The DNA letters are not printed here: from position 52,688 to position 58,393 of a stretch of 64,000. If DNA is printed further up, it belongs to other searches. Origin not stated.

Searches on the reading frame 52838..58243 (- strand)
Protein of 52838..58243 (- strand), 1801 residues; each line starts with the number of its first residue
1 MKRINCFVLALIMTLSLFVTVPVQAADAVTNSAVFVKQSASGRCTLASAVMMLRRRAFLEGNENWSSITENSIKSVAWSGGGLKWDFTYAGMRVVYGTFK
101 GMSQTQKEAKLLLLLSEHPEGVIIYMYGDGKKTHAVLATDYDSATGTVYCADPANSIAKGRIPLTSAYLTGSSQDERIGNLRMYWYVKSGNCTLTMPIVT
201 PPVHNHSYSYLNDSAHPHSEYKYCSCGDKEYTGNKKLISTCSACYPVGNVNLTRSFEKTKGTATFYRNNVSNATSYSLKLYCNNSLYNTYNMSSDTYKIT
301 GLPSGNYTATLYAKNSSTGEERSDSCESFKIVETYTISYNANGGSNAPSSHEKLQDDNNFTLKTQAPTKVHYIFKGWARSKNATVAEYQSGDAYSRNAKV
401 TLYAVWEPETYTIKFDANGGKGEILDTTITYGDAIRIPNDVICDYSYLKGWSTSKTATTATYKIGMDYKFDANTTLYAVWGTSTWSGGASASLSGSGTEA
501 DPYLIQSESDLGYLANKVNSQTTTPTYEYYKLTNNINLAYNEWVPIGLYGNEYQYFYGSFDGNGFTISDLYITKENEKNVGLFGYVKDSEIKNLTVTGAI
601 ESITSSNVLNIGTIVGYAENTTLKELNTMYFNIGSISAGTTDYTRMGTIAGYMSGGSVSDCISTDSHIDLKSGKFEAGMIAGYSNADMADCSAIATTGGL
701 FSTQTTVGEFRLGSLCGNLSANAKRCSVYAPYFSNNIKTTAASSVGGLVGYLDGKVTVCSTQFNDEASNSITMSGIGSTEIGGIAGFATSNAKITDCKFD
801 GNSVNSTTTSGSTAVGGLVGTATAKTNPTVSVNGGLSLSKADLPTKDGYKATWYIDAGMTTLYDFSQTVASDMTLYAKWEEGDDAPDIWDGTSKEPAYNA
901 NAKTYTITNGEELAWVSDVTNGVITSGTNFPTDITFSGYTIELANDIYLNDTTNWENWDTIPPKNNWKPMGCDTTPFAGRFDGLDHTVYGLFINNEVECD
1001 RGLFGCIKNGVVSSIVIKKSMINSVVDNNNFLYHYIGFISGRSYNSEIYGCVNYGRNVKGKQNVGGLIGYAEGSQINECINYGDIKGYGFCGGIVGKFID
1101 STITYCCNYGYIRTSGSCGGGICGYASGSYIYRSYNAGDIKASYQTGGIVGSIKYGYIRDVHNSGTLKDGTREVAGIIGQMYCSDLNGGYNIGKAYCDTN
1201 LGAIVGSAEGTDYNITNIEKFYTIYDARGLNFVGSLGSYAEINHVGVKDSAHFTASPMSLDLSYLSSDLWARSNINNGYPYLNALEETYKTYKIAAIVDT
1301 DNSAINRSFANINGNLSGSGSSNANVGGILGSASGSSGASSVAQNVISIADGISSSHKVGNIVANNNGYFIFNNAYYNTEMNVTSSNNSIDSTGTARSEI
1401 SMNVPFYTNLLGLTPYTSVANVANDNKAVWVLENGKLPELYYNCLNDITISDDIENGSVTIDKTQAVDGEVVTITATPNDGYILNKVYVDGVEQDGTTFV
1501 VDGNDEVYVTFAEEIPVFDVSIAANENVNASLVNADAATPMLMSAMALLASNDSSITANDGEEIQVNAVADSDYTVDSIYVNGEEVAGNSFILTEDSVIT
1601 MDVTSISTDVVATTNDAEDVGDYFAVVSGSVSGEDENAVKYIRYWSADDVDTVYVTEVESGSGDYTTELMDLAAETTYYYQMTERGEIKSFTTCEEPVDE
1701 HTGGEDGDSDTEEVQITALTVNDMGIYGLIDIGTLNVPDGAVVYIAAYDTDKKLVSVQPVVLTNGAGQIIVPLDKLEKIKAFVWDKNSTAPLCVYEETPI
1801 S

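Call 63: search_protein_families(library=pfam, proteins=[window:52838-58243:-], max_evalue=0.0001)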
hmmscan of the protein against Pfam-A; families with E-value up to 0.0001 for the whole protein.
window:52838-58243:- (1801 aa): 3 families
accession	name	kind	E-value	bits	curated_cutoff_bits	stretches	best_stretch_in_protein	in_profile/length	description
PF09479.16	Flg_new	-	7.2e-30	103.3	27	3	335-405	1-65/65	Listeria-Bacteroides repeat domain (List_Bact_rpt)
PF18998.6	Flg_new_2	-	2.4e-06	27.8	23.6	1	1454-1513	8-71/73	Divergent InlB B-repeat domain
PF07581.17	Glug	-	1.6e-05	25.4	20.5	0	777-805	1-28/28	The GLUG motif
